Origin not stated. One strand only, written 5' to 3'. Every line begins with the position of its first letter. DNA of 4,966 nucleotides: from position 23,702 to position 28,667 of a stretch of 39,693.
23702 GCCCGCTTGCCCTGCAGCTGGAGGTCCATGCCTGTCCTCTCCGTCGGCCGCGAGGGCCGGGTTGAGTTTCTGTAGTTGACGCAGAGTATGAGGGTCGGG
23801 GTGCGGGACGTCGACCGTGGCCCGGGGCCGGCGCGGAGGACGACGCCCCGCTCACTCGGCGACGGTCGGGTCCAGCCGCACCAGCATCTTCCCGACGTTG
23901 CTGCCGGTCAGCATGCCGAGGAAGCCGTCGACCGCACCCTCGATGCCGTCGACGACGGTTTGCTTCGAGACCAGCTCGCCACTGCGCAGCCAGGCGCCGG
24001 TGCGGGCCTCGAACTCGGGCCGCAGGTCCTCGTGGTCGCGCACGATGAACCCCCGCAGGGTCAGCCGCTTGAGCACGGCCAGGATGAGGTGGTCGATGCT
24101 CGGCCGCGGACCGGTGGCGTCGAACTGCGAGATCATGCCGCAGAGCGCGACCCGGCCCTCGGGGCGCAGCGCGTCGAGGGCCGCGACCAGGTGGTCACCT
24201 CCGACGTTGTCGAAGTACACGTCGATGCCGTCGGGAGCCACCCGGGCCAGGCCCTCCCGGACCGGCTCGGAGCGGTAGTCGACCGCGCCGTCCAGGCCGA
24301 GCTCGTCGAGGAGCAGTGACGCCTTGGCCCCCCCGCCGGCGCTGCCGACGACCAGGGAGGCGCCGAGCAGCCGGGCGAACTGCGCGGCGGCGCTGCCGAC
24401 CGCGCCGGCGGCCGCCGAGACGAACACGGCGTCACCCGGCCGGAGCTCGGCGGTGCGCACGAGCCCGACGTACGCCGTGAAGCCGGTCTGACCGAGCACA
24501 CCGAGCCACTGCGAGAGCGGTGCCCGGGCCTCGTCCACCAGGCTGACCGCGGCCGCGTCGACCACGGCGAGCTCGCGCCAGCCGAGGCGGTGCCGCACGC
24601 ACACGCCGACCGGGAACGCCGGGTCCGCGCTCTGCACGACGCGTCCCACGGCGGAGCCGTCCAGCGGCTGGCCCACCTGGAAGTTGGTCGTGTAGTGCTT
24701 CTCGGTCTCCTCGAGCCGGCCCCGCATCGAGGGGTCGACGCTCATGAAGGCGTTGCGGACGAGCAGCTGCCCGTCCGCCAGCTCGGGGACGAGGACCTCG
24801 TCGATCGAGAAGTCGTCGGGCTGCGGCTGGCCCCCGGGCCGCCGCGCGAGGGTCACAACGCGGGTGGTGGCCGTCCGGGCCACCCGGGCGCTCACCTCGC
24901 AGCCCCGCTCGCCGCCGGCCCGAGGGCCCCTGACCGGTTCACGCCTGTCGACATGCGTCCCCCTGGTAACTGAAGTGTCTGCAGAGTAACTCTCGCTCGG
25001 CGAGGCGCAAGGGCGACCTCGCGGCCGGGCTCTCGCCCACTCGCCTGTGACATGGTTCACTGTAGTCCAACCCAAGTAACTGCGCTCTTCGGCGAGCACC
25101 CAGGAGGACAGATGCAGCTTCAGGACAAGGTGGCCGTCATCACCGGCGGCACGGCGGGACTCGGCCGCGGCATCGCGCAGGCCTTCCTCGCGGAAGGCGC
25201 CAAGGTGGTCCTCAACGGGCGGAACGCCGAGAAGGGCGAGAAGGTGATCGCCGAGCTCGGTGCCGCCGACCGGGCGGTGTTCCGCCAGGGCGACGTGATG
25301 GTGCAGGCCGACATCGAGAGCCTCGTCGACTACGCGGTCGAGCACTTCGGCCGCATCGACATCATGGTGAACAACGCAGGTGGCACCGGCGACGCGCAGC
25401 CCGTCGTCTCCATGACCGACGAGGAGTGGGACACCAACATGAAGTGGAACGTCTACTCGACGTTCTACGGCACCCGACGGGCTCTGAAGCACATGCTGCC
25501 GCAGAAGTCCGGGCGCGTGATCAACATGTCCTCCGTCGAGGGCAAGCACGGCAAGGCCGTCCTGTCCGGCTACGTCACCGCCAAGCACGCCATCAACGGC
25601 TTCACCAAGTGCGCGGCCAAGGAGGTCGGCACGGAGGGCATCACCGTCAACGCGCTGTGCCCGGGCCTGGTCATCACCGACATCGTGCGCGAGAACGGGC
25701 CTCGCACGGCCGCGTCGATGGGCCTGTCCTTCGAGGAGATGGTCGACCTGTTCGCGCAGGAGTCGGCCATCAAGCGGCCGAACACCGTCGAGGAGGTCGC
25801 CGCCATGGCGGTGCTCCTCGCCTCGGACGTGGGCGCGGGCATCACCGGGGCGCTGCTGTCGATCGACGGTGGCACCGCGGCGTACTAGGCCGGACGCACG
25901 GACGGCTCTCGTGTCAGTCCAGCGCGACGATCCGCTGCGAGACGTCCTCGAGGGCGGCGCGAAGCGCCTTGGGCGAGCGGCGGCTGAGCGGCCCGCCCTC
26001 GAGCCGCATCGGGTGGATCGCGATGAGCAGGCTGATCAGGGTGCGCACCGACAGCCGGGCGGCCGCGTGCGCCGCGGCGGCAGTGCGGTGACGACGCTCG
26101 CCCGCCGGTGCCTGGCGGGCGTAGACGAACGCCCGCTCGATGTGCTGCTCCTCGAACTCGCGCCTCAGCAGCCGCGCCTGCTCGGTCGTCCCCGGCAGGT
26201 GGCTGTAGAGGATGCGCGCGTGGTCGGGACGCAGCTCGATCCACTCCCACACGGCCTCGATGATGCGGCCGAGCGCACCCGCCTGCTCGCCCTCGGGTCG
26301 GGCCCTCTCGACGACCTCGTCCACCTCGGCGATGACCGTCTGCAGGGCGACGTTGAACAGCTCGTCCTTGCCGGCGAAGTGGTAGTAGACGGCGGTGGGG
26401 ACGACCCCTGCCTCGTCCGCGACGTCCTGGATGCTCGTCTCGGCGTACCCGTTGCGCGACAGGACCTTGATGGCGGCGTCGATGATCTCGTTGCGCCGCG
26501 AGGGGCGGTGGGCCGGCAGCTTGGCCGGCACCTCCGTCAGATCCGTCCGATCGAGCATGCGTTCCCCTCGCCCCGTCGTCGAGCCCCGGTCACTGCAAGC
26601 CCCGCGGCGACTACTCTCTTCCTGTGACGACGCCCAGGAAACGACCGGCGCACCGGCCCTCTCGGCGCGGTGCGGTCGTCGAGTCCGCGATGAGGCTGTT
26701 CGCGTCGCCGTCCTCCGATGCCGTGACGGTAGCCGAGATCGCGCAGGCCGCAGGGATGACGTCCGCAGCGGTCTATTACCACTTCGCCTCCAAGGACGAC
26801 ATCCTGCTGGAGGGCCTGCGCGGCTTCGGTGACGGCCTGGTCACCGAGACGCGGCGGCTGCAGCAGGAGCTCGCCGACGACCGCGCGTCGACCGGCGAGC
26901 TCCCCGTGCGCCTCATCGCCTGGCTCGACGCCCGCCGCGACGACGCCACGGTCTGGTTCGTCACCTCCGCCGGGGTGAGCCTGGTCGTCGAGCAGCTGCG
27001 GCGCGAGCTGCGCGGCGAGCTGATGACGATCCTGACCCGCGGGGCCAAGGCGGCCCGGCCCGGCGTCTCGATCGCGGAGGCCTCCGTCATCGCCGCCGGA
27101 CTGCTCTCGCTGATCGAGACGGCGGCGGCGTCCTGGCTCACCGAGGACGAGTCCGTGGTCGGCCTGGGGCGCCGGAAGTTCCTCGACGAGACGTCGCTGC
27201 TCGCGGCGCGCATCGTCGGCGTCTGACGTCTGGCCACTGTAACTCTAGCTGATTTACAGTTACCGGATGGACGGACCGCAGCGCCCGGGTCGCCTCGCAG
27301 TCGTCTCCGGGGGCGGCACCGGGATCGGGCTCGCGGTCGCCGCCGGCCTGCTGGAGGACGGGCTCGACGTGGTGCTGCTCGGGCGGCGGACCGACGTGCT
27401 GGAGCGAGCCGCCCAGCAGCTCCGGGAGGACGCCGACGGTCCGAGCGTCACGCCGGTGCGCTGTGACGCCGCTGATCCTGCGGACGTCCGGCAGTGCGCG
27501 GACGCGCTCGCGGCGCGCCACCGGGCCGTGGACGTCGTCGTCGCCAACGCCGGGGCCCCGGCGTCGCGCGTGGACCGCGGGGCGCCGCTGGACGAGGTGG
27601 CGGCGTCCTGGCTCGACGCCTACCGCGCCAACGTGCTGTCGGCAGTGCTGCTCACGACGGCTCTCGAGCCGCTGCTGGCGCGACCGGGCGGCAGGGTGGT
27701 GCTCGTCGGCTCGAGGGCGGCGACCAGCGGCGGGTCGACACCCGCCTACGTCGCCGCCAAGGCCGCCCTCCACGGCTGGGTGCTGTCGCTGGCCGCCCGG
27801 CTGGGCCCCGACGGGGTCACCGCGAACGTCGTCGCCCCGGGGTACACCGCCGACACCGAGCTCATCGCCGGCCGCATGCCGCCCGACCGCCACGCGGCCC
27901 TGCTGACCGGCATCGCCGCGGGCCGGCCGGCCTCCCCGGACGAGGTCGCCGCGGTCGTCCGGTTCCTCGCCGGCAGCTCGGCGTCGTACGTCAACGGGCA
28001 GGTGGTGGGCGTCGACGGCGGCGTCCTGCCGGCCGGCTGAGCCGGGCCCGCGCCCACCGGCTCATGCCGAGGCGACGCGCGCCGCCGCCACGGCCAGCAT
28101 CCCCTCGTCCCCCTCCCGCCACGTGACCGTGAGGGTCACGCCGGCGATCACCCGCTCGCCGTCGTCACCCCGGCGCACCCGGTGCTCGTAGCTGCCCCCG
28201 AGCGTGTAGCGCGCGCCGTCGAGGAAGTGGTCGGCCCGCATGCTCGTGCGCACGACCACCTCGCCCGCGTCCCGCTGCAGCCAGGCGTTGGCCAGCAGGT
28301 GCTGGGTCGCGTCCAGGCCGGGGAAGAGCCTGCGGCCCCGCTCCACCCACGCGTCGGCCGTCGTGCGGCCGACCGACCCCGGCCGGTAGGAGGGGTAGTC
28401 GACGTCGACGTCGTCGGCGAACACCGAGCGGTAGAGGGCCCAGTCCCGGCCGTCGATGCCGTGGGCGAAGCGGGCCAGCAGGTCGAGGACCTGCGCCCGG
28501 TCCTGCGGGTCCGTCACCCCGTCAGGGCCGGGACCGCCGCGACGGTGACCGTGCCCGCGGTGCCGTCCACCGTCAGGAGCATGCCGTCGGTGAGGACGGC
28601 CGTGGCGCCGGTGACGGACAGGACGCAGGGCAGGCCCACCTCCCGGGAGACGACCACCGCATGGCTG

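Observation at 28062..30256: RPH/PEP-synthase-like swivel-His protein without any ATP-grasp domain, coupled to an NTF2-like protein at the end of an oxygenase operon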

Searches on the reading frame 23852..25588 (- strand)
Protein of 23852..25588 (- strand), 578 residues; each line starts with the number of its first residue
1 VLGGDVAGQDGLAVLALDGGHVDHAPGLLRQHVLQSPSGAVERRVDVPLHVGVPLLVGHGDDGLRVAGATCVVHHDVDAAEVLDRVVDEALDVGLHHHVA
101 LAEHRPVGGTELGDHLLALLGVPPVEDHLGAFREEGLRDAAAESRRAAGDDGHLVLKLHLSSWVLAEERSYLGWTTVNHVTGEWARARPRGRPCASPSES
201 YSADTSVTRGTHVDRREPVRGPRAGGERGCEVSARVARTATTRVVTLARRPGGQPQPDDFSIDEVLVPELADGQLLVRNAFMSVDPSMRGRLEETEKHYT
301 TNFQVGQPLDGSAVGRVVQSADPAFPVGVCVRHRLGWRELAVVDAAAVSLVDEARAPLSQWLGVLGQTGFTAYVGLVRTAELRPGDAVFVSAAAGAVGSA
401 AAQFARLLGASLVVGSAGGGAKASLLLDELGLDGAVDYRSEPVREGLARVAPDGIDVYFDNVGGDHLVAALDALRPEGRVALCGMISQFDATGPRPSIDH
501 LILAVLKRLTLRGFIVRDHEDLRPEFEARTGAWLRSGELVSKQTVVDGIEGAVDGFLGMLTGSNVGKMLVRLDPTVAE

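Call 6: search_protein_families(library=pfam, proteins=[window:23852-25588:-], max_evalue=0.01)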
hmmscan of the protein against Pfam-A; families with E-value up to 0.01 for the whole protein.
window:23852-25588:- (578 aa): 3 families
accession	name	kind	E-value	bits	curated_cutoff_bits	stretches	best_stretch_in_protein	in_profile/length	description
PF16884.10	ADH_N_2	-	1.2e-32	112.4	31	1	244-349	2-106/108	N-terminal domain of oxidoreductase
PF00107.32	ADH_zinc_N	-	3.1e-18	66.4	31.8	1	396-524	1-122/129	Zinc-binding dehydrogenase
PF13602.12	ADH_zinc_N_2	-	7e-07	30.7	27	1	430-570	1-134/134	Zinc-binding dehydrogenase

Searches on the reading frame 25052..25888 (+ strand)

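Call 6: search_protein_families(library=pfam, proteins=[window:25052-25888:+], max_evalue=0.01)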
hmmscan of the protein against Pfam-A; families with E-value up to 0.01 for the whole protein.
window:25052-25888:+ (278 aa): 6 families
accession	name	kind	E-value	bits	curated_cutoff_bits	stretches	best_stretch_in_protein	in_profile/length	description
PF00106.31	adh_short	-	7.7e-58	195.6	26.6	1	26-215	1-190/195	short chain dehydrogenase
PF13561.12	adh_short_C2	-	4.1e-55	187.4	27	1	35-275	6-235/236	Enoyl-(Acyl carrier protein) reductase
PF08659.16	KR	-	2.3e-13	50.9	22.6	1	29-198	4-172/180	KR domain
PF23441.1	SDR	-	0.00055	19.9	27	1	23-212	5-199/258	SDR-like rossmann domain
PF02737.24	3HCDH_N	-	0.0015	18.9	22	1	26-83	1-56/180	3-hydroxyacyl-CoA dehydrogenase, NAD binding domain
PF01370.27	Epimerase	-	0.0015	18.4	20.9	1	29-163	2-119/240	NAD dependent epimerase/dehydratase family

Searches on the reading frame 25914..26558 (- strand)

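Call 13: search_protein_families(library=pfam, proteins=[window:25914-26558:-], max_evalue=0.001)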
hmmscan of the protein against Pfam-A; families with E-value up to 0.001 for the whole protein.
window:25914-26558:- (214 aa): 1 family
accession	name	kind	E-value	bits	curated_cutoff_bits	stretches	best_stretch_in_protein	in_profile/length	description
PF00440.29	TetR_N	-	2.9e-16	59.4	24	1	25-69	1-45/47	Bacterial regulatory proteins, tetR family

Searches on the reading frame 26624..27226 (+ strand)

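Call 6: search_protein_families(library=pfam, proteins=[window:26624-27226:+], max_evalue=0.01)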
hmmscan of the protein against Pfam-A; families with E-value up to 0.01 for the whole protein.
window:26624-27226:+ (200 aa): 1 family
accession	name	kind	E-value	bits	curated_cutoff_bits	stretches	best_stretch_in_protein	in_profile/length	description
PF00440.29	TetR_N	-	1.2e-13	51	24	1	19-63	2-46/47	Bacterial regulatory proteins, tetR family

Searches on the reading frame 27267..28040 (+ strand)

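Call 6: search_protein_families(library=pfam, proteins=[window:27267-28040:+], max_evalue=0.01)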
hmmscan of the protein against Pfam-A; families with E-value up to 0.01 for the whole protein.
window:27267-28040:+ (257 aa): 5 families
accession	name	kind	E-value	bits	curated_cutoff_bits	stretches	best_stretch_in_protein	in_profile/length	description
PF13561.12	adh_short_C2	-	5.1e-43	147.8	27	1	18-253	6-235/236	Enoyl-(Acyl carrier protein) reductase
PF00106.31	adh_short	-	3e-37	128.4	26.6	1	10-199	2-186/195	short chain dehydrogenase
PF08659.16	KR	-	4.2e-12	46.8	22.6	1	12-175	4-163/180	KR domain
PF13460.12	NAD_binding_10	-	0.00044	20.6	27.2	1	16-132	2-98/184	NAD(P)H-binding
PF03808.19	Glyco_tran_WecG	-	0.0037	17.5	27.4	0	30-98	41-107/168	Glycosyl transferase WecG/TagA/CpsF family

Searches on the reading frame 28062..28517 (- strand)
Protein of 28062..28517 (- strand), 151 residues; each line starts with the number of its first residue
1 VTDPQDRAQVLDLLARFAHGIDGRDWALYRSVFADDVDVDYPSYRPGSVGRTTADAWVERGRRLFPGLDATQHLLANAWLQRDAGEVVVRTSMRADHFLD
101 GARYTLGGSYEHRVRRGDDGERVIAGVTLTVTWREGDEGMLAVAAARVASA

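Call 6: search_protein_families(library=pfam, proteins=[window:28062-28517:-], max_evalue=0.01)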
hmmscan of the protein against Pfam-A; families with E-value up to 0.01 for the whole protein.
window:28062-28517:- (151 aa): 3 families
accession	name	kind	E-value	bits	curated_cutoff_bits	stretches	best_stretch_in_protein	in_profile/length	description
PF13577.12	SnoaL_4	-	3.5e-17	63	24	1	5-120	4-119/126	SnoaL-like domain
PF12680.13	SnoaL_2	-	9.5e-05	23.4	27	1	15-117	2-97/102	SnoaL-like domain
PF02982.20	Scytalone_dh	-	0.0034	17.6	27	1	13-103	13-109/160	Scytalone dehydratase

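Call 7: search_protein_families(library=ncbifam, proteins=[window:28062-28517:-], max_evalue=0.01)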
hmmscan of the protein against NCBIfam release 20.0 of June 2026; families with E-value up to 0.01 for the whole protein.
window:28062-28517:- (151 aa): 0 families
